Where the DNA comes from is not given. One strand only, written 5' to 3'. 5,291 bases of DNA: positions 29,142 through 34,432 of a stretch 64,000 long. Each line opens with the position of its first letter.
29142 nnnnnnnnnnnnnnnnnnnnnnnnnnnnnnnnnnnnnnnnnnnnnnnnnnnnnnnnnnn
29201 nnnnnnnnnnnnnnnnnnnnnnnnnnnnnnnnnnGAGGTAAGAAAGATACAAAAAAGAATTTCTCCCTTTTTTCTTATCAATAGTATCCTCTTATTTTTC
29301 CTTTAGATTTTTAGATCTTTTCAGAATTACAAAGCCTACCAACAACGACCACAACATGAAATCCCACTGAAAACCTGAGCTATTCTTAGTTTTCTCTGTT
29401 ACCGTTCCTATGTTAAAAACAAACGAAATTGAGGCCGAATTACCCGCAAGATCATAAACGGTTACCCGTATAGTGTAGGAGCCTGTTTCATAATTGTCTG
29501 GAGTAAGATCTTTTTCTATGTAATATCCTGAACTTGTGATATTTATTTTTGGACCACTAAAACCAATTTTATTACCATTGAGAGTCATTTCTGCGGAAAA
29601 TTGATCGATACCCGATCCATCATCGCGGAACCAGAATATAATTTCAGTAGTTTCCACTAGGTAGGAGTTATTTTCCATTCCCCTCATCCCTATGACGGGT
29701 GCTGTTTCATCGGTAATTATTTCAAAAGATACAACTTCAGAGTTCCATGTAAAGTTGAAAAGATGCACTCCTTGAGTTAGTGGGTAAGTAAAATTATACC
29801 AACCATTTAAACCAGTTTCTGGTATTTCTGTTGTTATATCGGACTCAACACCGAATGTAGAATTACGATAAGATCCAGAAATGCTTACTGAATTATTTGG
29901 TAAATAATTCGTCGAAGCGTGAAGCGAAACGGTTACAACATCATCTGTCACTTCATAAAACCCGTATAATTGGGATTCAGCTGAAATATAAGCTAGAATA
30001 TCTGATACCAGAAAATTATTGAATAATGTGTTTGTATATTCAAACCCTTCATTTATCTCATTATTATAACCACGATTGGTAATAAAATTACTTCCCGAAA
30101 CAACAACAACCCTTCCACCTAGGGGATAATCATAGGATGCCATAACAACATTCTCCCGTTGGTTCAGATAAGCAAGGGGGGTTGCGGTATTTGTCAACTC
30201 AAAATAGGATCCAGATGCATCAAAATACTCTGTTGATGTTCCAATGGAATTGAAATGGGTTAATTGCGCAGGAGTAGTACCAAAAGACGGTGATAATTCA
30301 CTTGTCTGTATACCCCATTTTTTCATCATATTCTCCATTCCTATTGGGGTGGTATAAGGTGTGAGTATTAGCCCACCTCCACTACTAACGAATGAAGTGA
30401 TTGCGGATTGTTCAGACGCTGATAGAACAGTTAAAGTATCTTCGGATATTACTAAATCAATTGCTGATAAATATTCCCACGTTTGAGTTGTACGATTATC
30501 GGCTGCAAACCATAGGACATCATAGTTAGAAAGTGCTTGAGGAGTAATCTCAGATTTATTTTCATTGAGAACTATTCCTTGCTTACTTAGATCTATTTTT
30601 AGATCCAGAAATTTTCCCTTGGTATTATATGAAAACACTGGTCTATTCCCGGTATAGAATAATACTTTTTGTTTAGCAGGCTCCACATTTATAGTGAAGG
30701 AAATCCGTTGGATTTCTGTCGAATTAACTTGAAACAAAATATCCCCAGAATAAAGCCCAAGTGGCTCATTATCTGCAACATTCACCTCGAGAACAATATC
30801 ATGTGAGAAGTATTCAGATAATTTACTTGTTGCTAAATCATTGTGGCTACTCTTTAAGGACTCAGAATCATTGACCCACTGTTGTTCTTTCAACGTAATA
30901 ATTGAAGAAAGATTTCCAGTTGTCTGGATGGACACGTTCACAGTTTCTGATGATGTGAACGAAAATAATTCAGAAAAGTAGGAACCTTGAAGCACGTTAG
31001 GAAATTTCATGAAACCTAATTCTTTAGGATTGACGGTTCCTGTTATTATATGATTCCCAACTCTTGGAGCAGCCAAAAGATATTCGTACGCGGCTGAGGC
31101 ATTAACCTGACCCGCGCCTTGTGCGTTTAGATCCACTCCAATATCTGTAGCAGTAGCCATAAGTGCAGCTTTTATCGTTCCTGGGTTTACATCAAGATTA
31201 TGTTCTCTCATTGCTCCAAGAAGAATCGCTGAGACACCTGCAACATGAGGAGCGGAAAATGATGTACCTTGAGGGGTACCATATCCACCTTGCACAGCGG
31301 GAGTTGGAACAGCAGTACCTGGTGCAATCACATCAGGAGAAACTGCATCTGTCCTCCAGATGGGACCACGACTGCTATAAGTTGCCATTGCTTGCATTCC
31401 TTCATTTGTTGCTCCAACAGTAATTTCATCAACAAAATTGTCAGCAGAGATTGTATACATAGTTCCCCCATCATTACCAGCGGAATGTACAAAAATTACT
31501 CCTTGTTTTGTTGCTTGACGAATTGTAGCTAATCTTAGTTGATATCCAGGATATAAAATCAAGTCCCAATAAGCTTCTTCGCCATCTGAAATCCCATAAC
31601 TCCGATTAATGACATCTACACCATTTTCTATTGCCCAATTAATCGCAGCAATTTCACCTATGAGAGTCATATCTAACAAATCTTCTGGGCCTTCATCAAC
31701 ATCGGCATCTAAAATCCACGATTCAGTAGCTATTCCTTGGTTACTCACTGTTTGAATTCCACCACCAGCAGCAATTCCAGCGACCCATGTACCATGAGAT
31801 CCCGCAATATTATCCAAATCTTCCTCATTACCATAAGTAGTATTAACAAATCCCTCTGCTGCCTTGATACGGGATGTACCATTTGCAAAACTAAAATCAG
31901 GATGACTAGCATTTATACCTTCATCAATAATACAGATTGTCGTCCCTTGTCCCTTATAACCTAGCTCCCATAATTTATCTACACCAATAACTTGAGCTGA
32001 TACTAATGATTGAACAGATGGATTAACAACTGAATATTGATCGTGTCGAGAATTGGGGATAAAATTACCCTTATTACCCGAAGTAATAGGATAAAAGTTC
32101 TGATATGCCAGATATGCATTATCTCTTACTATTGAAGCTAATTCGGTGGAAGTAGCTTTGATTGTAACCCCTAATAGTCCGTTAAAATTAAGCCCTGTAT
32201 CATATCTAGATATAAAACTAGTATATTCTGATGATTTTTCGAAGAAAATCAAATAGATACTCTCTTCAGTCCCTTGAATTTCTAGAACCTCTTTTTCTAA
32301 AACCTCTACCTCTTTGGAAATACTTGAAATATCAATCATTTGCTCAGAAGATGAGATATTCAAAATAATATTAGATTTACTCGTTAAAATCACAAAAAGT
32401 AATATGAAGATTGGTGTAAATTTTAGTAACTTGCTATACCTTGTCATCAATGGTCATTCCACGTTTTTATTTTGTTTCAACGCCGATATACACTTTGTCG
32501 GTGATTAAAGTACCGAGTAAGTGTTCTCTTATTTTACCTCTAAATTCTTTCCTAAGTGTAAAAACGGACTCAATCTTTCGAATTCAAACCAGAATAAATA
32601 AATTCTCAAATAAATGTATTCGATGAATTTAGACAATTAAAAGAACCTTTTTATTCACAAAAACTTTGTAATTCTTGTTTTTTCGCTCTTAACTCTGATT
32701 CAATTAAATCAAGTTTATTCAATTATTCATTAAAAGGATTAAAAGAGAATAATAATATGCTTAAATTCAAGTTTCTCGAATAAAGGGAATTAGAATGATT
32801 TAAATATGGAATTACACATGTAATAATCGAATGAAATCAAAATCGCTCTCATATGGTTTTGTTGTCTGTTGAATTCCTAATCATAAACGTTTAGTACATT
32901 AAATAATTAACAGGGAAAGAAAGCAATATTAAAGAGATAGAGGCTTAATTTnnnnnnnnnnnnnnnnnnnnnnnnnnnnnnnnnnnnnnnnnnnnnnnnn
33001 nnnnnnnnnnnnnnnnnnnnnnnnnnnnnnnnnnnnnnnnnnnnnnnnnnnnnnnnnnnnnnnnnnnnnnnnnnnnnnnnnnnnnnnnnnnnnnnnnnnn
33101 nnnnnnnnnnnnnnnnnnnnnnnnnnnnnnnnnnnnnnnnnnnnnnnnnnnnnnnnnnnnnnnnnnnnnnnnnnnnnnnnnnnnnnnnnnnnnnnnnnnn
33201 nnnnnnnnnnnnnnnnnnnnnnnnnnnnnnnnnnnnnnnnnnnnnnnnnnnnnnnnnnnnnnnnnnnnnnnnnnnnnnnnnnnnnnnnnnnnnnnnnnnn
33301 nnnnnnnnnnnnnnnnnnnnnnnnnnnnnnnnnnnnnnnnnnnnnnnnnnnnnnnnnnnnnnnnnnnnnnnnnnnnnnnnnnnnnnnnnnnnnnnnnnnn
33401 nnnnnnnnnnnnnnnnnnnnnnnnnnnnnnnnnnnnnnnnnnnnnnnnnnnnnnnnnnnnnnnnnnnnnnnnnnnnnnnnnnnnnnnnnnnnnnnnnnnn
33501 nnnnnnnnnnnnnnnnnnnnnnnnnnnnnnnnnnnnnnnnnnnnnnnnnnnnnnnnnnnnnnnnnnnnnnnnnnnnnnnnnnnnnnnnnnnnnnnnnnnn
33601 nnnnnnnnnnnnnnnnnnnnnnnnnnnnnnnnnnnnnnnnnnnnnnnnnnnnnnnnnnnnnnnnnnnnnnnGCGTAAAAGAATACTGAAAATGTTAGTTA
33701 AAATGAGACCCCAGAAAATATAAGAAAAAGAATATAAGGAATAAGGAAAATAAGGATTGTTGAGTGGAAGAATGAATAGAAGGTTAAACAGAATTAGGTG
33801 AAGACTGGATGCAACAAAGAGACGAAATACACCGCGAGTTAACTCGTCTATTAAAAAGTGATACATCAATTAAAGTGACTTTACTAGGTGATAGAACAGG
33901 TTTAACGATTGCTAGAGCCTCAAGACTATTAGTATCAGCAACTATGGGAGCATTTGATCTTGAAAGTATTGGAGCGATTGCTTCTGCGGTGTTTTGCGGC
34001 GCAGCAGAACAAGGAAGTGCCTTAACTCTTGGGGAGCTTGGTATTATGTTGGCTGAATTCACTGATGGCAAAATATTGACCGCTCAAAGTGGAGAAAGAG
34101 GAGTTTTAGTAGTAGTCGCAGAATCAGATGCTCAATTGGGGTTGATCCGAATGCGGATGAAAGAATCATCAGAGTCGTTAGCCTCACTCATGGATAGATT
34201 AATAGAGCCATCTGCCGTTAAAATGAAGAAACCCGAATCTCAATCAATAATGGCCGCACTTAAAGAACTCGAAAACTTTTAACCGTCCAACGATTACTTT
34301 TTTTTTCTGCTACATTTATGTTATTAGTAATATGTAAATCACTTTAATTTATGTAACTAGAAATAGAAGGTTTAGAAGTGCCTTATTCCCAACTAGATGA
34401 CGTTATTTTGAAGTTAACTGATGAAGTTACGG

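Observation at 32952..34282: SNARE-like tail-anchored protein (single core Gln in a 17-layer heptad, a short basic linker, then a C-terminal TM) next to a Roadblock-domain gene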

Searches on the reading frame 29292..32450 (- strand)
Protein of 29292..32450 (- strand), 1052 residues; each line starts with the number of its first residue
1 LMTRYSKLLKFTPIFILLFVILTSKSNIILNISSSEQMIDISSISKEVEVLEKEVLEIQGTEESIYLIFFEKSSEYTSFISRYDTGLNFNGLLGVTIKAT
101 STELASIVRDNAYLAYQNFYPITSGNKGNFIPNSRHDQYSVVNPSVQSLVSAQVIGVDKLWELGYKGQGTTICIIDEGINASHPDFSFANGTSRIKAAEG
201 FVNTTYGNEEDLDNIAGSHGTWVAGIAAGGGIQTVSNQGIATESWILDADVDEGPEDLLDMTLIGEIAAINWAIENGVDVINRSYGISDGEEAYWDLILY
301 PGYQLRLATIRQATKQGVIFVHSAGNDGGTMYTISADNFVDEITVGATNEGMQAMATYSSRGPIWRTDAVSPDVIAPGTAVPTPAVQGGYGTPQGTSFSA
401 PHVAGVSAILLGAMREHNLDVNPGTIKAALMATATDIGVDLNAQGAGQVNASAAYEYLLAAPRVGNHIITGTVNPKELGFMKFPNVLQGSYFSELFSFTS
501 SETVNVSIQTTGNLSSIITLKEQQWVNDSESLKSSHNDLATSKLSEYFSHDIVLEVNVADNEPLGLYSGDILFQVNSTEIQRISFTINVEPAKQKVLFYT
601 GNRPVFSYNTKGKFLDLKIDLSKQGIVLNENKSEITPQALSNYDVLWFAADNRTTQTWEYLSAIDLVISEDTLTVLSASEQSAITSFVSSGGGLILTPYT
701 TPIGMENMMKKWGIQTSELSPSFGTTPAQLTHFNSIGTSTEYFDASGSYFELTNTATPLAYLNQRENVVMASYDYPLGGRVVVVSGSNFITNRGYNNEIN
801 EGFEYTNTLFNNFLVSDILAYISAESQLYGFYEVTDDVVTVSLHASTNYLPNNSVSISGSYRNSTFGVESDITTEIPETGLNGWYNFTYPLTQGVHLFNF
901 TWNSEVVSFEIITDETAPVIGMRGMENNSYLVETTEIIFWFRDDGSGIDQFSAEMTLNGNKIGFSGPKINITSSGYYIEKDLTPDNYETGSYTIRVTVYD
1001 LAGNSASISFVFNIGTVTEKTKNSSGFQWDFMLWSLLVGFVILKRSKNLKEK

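Call 3: search_protein_families(library=pfam, proteins=[window:29292-32450:-], max_evalue=1)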
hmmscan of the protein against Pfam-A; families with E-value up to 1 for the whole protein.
window:29292-32450:- (1052 aa): 7 families
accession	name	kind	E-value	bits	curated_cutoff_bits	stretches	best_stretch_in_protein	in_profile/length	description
PF00082.27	Peptidase_S8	-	1.6e-42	146.3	21.8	1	167-447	1-288/288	Subtilase family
PF12245.14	Big_3_2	-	0.0024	18.5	23.3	1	937-1009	41-117/122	Bacterial Ig-like domain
PF19077.6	Big_13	-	0.0028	18.6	27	1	983-1014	67-100/102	Bacterial Ig-like domain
PF14258.12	DUF4350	-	0.016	16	30.4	1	666-799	42-172/181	Domain of unknown function (DUF4350)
PF05345.18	He_PIG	-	0.064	14.1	24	1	983-1014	64-95/96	Putative Ig domain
PF17957.7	Big_7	-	0.14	13.3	24.1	0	926-996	9-70/70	Bacterial Ig domain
PF07559.19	FlgE_D2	-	0.23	12.3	22.7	1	979-1031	9-54/142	Flagellar basal body protein FlaE D2 domain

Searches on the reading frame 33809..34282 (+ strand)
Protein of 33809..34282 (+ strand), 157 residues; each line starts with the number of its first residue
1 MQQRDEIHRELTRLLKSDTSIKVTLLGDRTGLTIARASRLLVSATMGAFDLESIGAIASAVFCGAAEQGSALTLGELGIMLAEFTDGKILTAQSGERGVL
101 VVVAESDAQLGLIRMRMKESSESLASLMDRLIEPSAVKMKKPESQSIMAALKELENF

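Call 3: search_protein_families(library=pfam, proteins=[window:33809-34282:+], max_evalue=1)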
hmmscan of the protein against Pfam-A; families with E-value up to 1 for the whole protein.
window:33809-34282:+ (157 aa): 2 families
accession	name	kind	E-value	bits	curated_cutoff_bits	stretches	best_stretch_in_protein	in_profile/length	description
PF03259.23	Robl_LC7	-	1.9e-06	28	23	1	10-104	4-91/91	Roadblock/LC7 domain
PF08923.16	MAPKK1_Int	-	0.00011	22.5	25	1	5-115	1-103/119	Mitogen-activated protein kinase kinase 1 interacting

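Call 59: search_solved_structures(query=window:33809-34282:+, max_evalue=1, show_alignments=0)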
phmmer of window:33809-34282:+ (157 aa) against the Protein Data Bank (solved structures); distinct sequences matched with E-value up to 1: 13.
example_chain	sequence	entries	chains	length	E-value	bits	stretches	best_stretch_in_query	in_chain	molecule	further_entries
9jue_D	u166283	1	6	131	1.2e-06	31.8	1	26-129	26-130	Roadblock/LC7 domain protein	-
7f8m_A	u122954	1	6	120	1.7e-05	28.1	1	31-127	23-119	Robl_LC7 domain-containing protein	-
6h5b_B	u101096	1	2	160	1.7e-05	28.1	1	12-134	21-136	MglB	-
6izw_B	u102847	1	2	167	2e-05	27.9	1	12-134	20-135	Gliding motility protein MglB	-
6hjm_A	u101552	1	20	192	2.6e-05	27.5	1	12-134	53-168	MglB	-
1j3w_A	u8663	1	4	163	0.00056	23.2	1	17-136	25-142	Giding protein-mglB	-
7yh1_D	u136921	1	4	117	0.00061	23.1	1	32-124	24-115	Roadblock/LC7 domain protein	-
3t1r_A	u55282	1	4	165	0.00099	22.4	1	17-136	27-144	Gliding protein MglB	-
3t1s_A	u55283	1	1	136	0.002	21.4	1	17-130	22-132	Gliding protein MglB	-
3t12_B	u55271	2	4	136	0.012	18.8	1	18-130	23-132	Gliding protein MglB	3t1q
3t1x_A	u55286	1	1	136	0.019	18.3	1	17-129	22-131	Gliding protein MglB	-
6tb9_F3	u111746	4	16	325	0.31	14.3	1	33-81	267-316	Head spike fiber Rcc01080 | Uncharacterized protein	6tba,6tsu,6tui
4iw7_A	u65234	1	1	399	0.73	13.1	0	2-68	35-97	8-amino-7-oxononanoate synthase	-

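Call 74: find_homologous_proteins(query=window:33809-34282:+, max_evalue=0.00001)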
Query window:33809-34282:+ (157 aa): 71 proteins with E <= 0.00001 among 234 candidates.
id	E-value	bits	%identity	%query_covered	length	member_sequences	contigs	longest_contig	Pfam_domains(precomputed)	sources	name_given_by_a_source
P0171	9.6e-85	299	97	100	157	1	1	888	PF03259.24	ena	-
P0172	2.0e-83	295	95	100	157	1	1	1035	PF03259.24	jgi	jgi:predicted regulator of Ras-like GTPase activity (Roadblock/LC7/MglB family)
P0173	6.2e-83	293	94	100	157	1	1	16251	PF03259.24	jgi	jgi:predicted regulator of Ras-like GTPase activity (Roadblock/LC7/MglB family)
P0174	7.5e-83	293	94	100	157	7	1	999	PF03259.24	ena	-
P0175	7.8e-83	293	94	100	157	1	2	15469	PF03259.24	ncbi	ncbi:MAG: roadblock/LC7 domain-containing protein [Candidatus Hodarchaeota archaeon]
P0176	1.3e-82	292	93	100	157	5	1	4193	PF03259.24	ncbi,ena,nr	ncbi:MAG: roadblock/LC7 domain-containing protein [Candidatus Heimdallarchaeota archaeon]|nr:roadblo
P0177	1.5e-82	292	93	100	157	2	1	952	PF03259.24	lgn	-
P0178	5.3e-82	290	94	100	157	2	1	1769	PF03259.24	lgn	-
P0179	1.4e-81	289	92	100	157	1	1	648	PF03259.24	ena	-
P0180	1.5e-81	289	93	100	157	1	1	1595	PF03259.24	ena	-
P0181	3.0e-81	288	92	100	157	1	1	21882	PF03259.24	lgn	-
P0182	4.2e-81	287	92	100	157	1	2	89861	PF03259.24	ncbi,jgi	ncbi:MAG: roadblock/LC7 domain-containing protein [Candidatus Hodarchaeales archaeon]|jgi:predicted 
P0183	5.1e-81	287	91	100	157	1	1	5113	PF03259.24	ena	-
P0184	1.9e-80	285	92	100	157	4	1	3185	PF03259.24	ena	-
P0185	4.7e-80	284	90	100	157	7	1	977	PF03259.24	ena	-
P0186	6.7e-80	283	90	100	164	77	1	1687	PF03259.24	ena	-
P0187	1.4e-79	282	91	100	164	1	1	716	PF03259.24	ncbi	-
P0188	2.8e-79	281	90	100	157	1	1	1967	PF03259.24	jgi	jgi:predicted regulator of Ras-like GTPase activity (Roadblock/LC7/MglB family)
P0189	3.6e-79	281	90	100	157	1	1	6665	PF03259.24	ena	-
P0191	1.3e-76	273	88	99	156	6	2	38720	PF03259.24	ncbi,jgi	ncbi:MAG: roadblock/LC7 domain-containing protein [Candidatus Hodarchaeales archaeon]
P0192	1.1e-72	260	85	99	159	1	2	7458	PF03259.24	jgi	jgi:predicted regulator of Ras-like GTPase activity (Roadblock/LC7/MglB family)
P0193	5.8e-72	258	85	99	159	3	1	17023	PF03259.24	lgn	-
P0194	8.7e-72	257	85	99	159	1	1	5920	PF03259.24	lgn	-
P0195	1.1e-70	254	83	99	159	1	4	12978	PF03259.24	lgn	-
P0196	1.9e-62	227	72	98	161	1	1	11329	PF03259.24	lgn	-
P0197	6.1e-48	180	62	97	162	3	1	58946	PF08923.17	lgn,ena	-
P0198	1.4e-46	176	60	97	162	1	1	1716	PF03259.24,PF08923.17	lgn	-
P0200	5.0e-45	171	58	97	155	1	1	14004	PF03259.24,PF08923.17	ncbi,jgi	ncbi:MAG: roadblock/LC7 domain-containing protein [Candidatus Hodarchaeales archaeon]|jgi:predicted 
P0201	4.7e-44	167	55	97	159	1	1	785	PF08923.17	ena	-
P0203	4.8e-43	164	56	97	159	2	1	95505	PF08923.17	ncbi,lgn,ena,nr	ncbi:MAG: hypothetical protein HeimC3_25600 [Candidatus Heimdallarchaeota archaeon LC_3]|nr:MAG: hyp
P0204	2.9e-42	162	59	94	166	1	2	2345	PF03259.24,PF08923.17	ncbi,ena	-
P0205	2.0e-41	159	54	96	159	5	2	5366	PF08923.17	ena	-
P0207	6.5e-41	157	55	97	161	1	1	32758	PF08923.17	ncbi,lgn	ncbi:MAG: roadblock/LC7 domain-containing protein [Candidatus Odinarchaeota archaeon]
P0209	1.6e-40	156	52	97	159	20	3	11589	PF08923.17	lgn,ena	-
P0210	1.8e-40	156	53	97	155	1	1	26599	PF03259.24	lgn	-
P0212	2.8e-40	155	58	97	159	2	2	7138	PF08923.17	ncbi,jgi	ncbi:MAG: roadblock/LC7 domain-containing protein [Candidatus Hodarchaeales archaeon]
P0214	5.9e-39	151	51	97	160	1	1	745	PF03259.24,PF08923.17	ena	-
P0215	6.2e-39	151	53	97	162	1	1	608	PF08923.17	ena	-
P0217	7.2e-37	144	49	97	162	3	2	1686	PF03259.24,PF08923.17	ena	-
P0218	1.3e-34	137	52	83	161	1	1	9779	PF03259.24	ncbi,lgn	ncbi:MAG: roadblock/LC7 domain-containing protein [Promethearchaeota archaeon]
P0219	3.4e-33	132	53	96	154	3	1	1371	PF08923.17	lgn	-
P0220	4.2e-33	132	61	69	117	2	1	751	PF03259.24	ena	-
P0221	9.2e-33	131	56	78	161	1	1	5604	PF03259.24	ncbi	ncbi:MAG: roadblock/LC7 domain-containing protein [Candidatus Hodarchaeota archaeon]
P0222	3.8e-32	129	47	97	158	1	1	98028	-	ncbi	-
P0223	2.5e-25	107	43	89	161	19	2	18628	PF03259.24,PF08923.17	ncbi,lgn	-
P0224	3.3e-25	106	47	92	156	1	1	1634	PF03259.24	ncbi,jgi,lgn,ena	-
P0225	5.1e-25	106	43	89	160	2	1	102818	PF03259.24,PF08923.17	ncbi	ncbi:MAG: roadblock/LC7 domain-containing protein [Promethearchaeota archaeon]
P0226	9.0e-25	105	46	92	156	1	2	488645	PF03259.24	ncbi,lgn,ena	-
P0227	1.3e-24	105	43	97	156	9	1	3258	PF03259.24,PF08923.17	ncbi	-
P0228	2.8e-24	104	42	94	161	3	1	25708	PF03259.24,PF08923.17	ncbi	-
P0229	3.5e-22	97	40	94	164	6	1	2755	PF03259.24,PF08923.17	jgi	jgi:predicted regulator of Ras-like GTPase activity (Roadblock/LC7/MglB family)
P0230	5.8e-22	96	40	94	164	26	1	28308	PF03259.24,PF08923.17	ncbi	ncbi:MAG: roadblock/LC7 domain-containing protein [Candidatus Hodarchaeota archaeon]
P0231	9.0e-22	95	40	94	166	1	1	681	PF03259.24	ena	-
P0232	1.1e-21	95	40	94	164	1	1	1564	PF03259.24,PF08923.17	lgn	-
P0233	8.1e-21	92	41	80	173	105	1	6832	PF03259.24,PF08923.17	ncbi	ncbi:MAG: roadblock/LC7 domain-containing protein [Candidatus Hodarchaeales archaeon]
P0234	1.4e-18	85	36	94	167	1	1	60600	PF03259.24,PF08923.17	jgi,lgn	jgi:hypothetical protein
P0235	1.5e-18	85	36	94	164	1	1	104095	PF03259.24,PF08923.17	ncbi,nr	ncbi:MAG: hypothetical protein GF308_20975 [Candidatus Heimdallarchaeota archaeon]|nr:hypothetical p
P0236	2.5e-18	84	36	94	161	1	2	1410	PF03259.24,PF08923.17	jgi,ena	-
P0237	1.3e-17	82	38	78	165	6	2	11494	PF03259.24,PF08923.17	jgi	jgi:hypothetical protein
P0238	1.9e-17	81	35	94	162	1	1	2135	PF03259.24,PF08923.17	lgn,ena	-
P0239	2.2e-17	81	37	94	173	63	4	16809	PF03259.24,PF08923.17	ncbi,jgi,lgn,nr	ncbi:MAG: hypothetical protein FK731_10720 [Asgard group archaeon]|nr:hypothetical protein [Asgard g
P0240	8.8e-17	79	36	94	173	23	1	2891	PF03259.24,PF08923.17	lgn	-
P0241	1.6e-16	78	34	94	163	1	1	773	PF03259.24,PF08923.17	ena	-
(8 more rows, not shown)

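Call 75: find_encoding_contigs(protein=P0222, flank=3000, max_places=1)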
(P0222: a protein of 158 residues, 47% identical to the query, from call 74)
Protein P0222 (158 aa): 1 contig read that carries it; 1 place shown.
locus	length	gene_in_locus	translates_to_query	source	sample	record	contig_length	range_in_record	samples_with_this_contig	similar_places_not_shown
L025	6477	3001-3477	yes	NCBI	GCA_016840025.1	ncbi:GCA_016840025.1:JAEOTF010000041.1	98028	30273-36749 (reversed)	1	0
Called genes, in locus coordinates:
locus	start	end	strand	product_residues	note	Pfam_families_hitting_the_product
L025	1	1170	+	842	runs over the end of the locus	PF00082:Peptidase_S8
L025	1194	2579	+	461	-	PF00083:Sugar_tr (weak), PF07690:MFS_1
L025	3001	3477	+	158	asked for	-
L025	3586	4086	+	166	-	PF02002:TFIIE_alpha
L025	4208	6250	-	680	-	-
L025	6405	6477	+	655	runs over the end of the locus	PF01702:TGT, PF14810:TGT_C2, PF01472:PUA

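Call 76: find_encoding_contigs(protein=P0226, flank=3000, max_places=1)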
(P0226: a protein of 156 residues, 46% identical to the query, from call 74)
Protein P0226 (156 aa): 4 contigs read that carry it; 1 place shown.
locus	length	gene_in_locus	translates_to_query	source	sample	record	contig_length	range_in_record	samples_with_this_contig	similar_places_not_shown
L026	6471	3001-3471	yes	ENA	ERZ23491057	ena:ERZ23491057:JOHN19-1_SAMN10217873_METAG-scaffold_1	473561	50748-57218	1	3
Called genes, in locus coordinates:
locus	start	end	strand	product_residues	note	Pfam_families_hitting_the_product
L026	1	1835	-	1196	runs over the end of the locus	PF02463:SMC_N, PF13304:AAA_21 (weak), PF13476:AAA_23, PF13555:AAA_29 (weak), PF24161:CCDC39 (weak), PF06470:SMC_hinge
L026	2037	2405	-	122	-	-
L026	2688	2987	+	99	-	PF16672:LAMTOR5 (weak), PF03259:Robl_LC7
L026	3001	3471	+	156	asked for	PF03259:Robl_LC7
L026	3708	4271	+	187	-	PF00025:Arf, PF00071:Ras, PF08477:Roc (weak)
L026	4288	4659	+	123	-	PF03259:Robl_LC7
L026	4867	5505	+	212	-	PF01255:Prenyltransf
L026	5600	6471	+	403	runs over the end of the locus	-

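Call 77: find_encoding_contigs(protein=P0235, flank=3000, max_places=1)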
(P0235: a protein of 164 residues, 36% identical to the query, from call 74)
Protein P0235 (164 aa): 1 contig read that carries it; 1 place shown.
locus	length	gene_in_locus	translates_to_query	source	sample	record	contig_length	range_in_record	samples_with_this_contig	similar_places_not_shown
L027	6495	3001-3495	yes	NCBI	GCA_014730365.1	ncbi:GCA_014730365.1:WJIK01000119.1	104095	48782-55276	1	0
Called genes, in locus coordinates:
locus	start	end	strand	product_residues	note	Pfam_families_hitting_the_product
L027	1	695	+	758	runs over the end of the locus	-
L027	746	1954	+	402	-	PF01411:tRNA-synt_2c, PF07973:tRNA_SAD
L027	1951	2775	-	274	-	PF27109:SMCR8_C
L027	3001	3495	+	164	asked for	PF08923:MAPKK1_Int (weak), PF03259:Robl_LC7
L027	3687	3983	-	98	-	PF16672:LAMTOR5 (weak), PF03259:Robl_LC7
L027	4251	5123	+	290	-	-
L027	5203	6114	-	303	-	PF04893:Yip1 (weak)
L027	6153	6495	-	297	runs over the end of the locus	-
